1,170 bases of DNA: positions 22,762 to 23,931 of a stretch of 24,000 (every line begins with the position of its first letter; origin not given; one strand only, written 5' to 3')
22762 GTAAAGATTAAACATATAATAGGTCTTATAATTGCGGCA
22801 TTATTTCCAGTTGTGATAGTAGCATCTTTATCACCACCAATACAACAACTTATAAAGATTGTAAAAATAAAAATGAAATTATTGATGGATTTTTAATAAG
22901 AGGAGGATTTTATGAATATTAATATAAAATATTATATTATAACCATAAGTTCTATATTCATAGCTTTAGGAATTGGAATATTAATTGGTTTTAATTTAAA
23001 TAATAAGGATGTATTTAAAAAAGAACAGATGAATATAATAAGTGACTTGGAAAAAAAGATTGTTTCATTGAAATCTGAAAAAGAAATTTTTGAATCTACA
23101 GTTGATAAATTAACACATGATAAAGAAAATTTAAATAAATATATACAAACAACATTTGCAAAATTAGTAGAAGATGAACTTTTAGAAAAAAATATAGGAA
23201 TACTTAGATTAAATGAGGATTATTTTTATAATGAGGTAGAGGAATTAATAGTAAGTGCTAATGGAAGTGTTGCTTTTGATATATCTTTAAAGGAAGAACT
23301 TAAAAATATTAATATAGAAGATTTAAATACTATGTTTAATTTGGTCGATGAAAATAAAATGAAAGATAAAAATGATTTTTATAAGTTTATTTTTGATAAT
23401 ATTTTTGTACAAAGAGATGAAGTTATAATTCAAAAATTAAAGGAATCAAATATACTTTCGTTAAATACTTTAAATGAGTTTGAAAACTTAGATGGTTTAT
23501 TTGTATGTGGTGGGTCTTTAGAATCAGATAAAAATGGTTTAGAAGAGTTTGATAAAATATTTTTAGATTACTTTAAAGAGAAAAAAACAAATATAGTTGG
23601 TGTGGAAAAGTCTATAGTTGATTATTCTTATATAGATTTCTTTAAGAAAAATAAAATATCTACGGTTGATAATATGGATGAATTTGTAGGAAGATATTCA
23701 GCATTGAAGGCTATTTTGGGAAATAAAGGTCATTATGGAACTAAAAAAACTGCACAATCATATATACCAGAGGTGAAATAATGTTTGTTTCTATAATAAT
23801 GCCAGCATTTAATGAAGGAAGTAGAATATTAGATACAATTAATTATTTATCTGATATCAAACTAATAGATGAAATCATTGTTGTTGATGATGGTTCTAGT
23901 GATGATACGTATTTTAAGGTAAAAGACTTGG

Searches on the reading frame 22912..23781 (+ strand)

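Call 7: search_protein_families(library=ncbifam, proteins=[window:22912-23781:+])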
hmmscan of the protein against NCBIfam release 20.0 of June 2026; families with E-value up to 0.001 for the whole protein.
window:22912-23781:+ (289 aa): 0 families

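Call 37: search_protein_families(library=pfam, proteins=[window:22912-23781:+], max_evalue=1)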
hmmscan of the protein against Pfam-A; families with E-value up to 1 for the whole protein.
window:22912-23781:+ (289 aa): 6 families
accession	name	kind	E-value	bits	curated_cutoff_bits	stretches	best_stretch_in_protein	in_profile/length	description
PF11382.13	MctB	-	2.1e-26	93.8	25.6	2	3-132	2-125/306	Copper transport outer membrane protein, MctB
PF04977.20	DivIC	-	0.013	15.8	28.9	1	37-77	20-60/80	Septum formation initiator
PF25541.1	TBCA_PH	-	0.013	15.7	27.8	1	38-99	16-77/139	PH domain-containing proteins, TBCA domain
PF20722.2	DUF6830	-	0.13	12.3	24.3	1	113-146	22-55/158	Domain of unknown function (DUF6830)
PF12325.13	TMF_TATA_bd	-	0.63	10.6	29.1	1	34-95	5-66/115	TATA element modulatory factor 1 TATA binding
PF12257.13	IML1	-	0.7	9.4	26.2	0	141-179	144-176/286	Vacuolar membrane-associated protein Iml1, N-terminal domain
